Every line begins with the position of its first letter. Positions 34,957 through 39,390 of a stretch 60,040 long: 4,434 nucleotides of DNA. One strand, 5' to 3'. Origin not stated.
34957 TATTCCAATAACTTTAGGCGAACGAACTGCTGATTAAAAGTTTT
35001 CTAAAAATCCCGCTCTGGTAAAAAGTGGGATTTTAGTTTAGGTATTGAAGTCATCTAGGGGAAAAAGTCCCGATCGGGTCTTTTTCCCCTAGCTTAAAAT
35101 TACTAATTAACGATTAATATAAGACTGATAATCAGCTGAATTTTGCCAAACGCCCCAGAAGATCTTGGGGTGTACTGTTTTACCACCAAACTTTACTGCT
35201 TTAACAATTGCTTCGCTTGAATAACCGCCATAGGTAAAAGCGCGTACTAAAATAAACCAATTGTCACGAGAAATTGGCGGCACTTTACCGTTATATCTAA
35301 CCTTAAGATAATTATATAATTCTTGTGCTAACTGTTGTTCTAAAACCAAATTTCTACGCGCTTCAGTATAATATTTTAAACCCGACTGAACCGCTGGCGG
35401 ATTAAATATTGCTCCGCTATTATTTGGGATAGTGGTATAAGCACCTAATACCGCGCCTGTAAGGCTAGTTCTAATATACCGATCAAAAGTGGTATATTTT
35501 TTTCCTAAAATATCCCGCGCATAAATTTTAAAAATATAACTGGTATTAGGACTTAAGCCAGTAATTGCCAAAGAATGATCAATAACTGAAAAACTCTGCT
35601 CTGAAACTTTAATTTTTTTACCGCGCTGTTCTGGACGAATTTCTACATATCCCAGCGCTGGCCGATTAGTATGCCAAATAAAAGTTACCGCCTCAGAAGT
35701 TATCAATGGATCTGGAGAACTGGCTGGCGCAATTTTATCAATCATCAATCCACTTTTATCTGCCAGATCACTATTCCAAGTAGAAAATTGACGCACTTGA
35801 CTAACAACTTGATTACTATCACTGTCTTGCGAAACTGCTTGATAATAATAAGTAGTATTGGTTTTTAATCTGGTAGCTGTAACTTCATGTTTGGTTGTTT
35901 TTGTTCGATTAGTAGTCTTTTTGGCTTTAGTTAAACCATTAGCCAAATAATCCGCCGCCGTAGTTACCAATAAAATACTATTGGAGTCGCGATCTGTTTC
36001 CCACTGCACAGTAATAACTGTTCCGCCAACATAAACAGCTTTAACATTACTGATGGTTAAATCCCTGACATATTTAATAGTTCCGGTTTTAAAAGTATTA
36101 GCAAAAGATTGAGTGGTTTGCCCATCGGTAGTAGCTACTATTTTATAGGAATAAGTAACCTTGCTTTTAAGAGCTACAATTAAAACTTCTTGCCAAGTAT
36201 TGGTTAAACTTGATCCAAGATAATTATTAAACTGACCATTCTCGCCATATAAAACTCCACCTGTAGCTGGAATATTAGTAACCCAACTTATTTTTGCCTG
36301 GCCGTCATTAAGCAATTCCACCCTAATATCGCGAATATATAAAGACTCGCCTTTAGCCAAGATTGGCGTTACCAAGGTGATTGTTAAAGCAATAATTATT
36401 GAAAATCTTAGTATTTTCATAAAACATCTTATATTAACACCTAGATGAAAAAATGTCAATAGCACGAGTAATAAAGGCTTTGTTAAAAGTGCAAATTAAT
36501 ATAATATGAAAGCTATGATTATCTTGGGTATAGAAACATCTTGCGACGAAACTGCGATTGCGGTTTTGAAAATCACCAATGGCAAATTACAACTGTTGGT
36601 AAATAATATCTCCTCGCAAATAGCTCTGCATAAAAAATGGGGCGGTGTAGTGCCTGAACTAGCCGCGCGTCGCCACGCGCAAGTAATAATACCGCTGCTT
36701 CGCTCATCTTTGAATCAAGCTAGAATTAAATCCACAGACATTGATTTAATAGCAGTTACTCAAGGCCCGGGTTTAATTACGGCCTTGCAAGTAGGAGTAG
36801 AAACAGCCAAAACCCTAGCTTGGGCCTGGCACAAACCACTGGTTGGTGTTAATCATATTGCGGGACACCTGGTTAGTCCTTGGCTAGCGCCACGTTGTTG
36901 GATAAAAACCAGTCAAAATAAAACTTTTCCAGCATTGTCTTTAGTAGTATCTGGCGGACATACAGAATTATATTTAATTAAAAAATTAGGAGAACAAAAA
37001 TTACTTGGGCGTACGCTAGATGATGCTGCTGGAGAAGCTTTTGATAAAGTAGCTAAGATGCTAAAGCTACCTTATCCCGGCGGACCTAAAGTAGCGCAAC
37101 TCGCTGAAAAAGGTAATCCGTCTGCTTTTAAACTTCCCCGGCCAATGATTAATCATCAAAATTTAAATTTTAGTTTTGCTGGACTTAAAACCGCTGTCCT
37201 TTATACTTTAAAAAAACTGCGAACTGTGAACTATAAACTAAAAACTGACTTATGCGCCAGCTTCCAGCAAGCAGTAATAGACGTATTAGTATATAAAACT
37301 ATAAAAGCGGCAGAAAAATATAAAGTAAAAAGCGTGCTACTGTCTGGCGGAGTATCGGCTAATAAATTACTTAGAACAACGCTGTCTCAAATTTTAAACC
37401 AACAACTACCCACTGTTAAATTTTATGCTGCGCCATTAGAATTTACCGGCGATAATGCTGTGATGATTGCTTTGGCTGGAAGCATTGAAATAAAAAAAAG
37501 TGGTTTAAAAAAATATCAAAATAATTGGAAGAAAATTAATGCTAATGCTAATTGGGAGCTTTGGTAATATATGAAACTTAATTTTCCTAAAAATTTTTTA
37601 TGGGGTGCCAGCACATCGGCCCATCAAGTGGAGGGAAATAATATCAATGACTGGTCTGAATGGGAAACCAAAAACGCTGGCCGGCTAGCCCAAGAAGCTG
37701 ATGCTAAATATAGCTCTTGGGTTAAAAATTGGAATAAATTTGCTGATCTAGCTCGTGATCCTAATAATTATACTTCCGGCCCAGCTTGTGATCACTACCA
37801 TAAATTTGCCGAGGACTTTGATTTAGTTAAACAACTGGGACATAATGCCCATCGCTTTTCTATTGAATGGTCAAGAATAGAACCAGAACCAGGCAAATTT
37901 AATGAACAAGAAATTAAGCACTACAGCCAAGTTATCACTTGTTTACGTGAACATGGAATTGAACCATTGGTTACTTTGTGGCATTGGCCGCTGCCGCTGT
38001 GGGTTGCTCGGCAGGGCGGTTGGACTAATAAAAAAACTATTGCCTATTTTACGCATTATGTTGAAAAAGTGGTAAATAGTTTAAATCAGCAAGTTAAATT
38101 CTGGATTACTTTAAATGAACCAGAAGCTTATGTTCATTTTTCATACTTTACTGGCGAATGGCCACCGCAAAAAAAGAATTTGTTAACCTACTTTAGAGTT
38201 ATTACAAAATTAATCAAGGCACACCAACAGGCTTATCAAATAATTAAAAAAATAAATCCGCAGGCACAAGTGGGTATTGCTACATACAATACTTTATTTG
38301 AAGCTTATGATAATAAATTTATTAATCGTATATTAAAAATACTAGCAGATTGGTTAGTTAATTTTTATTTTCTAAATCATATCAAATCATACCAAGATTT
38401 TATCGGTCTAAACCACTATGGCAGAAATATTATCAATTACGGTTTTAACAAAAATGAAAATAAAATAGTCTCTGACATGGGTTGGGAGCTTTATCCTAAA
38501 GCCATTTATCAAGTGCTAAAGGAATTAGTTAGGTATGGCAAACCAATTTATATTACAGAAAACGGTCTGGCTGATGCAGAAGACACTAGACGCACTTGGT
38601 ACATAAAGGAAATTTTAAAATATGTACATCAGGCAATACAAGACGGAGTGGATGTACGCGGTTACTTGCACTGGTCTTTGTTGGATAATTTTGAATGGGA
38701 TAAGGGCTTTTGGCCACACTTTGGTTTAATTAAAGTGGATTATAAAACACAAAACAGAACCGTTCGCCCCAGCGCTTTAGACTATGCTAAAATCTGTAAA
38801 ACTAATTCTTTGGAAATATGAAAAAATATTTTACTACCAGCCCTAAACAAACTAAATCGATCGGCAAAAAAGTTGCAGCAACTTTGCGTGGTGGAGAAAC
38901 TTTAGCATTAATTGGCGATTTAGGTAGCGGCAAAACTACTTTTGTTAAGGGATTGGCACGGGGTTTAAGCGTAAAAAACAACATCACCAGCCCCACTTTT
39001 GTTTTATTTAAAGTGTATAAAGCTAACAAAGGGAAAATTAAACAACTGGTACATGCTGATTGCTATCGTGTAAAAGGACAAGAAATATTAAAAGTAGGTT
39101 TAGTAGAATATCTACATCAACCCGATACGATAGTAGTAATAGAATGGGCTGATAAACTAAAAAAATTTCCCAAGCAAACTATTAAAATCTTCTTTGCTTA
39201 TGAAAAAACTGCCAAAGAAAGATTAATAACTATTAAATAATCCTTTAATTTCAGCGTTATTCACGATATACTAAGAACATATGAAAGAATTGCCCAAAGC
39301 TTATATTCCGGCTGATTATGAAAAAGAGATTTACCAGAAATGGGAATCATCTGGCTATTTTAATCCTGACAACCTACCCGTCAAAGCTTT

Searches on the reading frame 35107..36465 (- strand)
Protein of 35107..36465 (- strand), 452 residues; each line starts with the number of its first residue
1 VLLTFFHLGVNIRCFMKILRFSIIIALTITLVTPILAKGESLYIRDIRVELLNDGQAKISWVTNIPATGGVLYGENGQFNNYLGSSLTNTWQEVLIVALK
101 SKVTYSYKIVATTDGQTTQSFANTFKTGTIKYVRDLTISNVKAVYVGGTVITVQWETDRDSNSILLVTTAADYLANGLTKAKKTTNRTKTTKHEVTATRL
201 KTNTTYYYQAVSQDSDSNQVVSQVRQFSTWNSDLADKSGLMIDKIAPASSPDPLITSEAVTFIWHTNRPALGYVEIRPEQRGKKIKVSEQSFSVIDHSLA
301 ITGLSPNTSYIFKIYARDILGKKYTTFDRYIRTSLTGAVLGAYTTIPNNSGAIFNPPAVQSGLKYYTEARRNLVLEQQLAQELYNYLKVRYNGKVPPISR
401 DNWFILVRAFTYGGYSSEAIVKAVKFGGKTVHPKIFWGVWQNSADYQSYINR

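Call 87: search_protein_families(library=pfam, proteins=[window:35107-36465:-], max_evalue=0.0001)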
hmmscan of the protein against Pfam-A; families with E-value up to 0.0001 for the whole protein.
window:35107-36465:- (452 aa): 2 families
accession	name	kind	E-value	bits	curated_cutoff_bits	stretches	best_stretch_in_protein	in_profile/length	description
PF16656.11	Pur_ac_phosph_N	-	4.9e-18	65.9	30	1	141-229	4-93/93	Purple acid Phosphatase, N-terminal domain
PF00041.27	fn3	-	1.1e-07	32.4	25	0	260-321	16-73/84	Fibronectin type III domain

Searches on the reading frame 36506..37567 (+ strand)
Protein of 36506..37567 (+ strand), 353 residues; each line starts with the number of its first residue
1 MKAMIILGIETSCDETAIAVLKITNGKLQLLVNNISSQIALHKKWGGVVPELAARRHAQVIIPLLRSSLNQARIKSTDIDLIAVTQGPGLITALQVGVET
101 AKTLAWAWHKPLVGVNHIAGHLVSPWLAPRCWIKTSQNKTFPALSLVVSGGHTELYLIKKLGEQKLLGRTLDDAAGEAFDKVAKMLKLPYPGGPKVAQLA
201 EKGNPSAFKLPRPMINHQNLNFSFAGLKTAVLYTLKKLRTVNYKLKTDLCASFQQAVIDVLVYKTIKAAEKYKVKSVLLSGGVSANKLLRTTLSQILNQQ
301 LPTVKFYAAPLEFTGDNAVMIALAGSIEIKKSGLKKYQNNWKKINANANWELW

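Call 87: search_protein_families(library=pfam, proteins=[window:36506-37567:+], max_evalue=0.0001)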
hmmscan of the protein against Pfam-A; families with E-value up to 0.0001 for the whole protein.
window:36506-37567:+ (353 aa): 2 families
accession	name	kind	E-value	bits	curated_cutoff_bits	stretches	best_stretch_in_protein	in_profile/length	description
PF00814.31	TsaD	-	4e-92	309.1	24.8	1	30-322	2-263/264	tRNA N6-adenosine threonylcarbamoyltransferase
PF22521.2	HypF_C_2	-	1e-07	32.5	27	1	244-301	164-221/241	Carbamoyltransferase, Kae1-like Domain, second subdomain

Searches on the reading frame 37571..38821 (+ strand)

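Call 87: search_protein_families(library=pfam, proteins=[window:37571-38821:+], max_evalue=0.0001)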
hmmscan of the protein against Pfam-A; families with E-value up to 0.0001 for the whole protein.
window:37571-38821:+ (416 aa): 1 family
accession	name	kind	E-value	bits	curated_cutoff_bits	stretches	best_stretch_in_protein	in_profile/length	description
PF00232.24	Glyco_hydro_1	-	6.2e-94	315.4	22.6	2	3-251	3-233/453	Glycosyl hydrolase family 1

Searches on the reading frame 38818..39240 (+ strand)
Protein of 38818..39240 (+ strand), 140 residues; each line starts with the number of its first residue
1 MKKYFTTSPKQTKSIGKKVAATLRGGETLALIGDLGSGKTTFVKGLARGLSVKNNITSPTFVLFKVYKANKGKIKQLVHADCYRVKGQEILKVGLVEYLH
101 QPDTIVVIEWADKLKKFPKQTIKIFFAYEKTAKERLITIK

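Call 87: search_protein_families(library=pfam, proteins=[window:38818-39240:+], max_evalue=0.0001)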
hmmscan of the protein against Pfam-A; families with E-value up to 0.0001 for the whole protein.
window:38818-39240:+ (140 aa): 1 family
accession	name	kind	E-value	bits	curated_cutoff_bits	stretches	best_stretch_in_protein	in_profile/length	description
PF02367.23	TsaE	-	6.7e-35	120.3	26.6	1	7-131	2-123/128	Threonylcarbamoyl adenosine biosynthesis protein TsaE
